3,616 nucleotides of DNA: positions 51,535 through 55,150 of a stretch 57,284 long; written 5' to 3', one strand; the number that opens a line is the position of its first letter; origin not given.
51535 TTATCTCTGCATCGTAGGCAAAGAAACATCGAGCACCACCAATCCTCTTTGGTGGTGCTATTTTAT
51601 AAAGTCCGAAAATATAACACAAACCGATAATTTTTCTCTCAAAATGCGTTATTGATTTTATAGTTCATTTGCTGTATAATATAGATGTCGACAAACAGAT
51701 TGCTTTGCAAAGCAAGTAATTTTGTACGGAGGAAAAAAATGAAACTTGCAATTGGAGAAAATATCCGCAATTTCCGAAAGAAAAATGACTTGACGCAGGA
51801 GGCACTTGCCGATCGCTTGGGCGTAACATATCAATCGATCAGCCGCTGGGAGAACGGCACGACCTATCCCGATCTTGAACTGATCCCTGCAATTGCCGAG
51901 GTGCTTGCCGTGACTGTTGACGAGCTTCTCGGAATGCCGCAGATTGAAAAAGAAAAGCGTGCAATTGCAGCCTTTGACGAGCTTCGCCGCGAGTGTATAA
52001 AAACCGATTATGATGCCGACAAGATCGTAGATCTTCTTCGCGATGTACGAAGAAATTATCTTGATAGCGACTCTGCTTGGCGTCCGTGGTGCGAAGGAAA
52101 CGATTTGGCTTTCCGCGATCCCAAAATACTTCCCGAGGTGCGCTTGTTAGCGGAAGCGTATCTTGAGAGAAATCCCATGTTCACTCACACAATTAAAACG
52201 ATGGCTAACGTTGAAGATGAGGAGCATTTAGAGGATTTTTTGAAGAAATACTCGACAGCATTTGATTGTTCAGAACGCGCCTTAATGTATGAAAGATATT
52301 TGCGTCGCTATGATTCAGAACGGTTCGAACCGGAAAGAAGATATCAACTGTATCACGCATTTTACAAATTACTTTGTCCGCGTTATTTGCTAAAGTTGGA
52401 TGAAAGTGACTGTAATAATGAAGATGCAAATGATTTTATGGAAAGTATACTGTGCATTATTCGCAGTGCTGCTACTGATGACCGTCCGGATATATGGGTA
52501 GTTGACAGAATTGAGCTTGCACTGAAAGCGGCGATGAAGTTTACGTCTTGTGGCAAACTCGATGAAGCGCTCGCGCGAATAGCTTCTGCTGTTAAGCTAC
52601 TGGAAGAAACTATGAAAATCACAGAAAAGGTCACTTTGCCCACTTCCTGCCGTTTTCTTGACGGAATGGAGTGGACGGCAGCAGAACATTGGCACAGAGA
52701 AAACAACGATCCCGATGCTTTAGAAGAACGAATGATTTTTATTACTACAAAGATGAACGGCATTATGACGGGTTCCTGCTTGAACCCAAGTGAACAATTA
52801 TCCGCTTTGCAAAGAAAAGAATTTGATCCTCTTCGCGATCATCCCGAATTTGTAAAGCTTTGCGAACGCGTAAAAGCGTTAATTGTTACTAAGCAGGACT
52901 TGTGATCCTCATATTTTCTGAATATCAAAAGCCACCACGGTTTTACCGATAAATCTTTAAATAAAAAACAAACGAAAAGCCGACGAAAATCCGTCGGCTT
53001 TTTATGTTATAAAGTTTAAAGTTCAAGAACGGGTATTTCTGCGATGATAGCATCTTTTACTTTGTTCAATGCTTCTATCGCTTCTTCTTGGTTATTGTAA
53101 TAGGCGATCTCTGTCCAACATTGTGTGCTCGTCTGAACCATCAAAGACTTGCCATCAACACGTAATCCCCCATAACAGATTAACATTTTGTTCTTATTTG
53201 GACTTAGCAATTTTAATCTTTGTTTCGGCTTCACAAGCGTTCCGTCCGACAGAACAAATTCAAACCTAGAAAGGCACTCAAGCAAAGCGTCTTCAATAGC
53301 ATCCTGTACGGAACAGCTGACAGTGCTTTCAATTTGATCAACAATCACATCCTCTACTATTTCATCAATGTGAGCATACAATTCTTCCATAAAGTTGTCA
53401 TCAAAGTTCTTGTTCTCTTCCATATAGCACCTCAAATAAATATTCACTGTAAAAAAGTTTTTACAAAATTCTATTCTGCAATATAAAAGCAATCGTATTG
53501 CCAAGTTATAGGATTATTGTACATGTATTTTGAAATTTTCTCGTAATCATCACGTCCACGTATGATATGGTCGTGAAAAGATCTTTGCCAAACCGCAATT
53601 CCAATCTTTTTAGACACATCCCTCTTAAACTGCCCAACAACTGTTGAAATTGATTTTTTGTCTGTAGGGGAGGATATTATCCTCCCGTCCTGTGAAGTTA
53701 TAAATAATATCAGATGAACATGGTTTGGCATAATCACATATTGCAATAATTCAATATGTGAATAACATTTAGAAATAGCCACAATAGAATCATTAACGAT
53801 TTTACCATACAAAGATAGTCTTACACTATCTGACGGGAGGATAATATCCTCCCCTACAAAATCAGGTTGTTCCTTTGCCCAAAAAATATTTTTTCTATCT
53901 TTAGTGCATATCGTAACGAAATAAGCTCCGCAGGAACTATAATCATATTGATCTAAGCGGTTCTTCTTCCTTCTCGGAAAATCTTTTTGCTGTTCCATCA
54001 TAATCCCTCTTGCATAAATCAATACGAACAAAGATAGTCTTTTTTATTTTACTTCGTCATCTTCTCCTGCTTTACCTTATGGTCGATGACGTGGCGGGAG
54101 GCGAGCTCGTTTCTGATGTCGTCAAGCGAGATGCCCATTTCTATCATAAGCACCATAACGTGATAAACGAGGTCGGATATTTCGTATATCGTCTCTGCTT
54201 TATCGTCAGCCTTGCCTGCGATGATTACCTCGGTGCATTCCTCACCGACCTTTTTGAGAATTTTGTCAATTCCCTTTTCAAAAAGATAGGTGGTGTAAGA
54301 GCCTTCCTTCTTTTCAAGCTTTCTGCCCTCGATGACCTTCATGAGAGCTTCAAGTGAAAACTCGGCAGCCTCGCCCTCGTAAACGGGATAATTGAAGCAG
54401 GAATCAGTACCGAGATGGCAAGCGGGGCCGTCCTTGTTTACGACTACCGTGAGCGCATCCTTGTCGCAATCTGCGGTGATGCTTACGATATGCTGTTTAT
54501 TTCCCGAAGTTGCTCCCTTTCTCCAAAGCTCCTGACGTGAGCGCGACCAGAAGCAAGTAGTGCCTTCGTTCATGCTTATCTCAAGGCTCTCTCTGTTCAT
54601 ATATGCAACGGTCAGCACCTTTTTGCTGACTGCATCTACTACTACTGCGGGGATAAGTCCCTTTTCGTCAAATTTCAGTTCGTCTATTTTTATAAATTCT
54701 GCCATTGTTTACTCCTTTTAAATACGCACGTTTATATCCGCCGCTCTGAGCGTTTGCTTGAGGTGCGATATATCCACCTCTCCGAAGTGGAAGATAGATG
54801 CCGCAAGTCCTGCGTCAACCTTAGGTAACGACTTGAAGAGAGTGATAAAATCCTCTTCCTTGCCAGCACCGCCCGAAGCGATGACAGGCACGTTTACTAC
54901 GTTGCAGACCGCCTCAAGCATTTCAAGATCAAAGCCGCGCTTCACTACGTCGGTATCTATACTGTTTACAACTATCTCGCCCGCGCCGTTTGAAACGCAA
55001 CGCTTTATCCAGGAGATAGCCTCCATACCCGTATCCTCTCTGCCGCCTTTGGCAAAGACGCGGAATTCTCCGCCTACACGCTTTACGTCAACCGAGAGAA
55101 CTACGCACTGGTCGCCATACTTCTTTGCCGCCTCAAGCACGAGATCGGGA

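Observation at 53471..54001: REP-like GTAG+palindrome doublet embedded in frame inside a RAYT/IS200-like HUH gene, bracketing its HUH motif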

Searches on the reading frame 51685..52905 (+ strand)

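Call 60: search_protein_families(library=pfam, proteins=[window:51685-52905:+], max_evalue=0.001)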
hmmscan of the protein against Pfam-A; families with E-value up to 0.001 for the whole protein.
window:51685-52905:+ (406 aa): 5 families
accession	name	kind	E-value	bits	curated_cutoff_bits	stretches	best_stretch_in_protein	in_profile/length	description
PF01381.28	HTH_3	-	1.7e-17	63.6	23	1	27-81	1-55/55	Helix-turn-helix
PF13560.12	HTH_31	-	4.3e-11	43.4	27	1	23-81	2-61/64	Helix-turn-helix domain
PF12844.13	HTH_19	-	9.9e-10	38.6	30.2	1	24-82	1-59/64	Helix-turn-helix domain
PF13443.12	HTH_26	-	3.8e-08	33.9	22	1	26-84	1-60/63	Cro/C1-type HTH DNA-binding domain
PF15731.11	MqsA_antitoxin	-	4.2e-05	24.1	30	1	4-67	51-114/131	Antitoxin component of bacterial toxin-antitoxin system, MqsA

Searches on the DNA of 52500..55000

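Call 51: search_rna_families(source=window, start=52500, end=55000, threshold=evalue, max_evalue=1)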
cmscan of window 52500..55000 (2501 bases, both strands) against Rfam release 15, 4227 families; matches with E-value up to 1: 5.
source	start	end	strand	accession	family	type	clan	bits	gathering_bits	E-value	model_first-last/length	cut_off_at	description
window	52938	53009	+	RF02074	STnc240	Gene; sRNA;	-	25.3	55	0.82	1-77/77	no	Enterobacterial sRNA STnc240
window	53664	53857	-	RF04156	MIR2670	Gene; miRNA;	-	24.4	117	0.024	1-200/200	no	MIR2670 microRNA precursor family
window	52975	53081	-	RF01796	frnS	Gene; sRNA;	-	22.9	60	0.6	1-119/119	no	Fumarate/nitrate reductase regulator sRNA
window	52724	52830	-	RF03712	MIR6450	Gene; miRNA;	-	21.4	70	0.52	1-107/107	no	MIR6450 microRNA precursor family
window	52929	53004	-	RF02825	LPR17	Gene; sRNA;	-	17.4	98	0.27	1-257/257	no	Legionella RNA 17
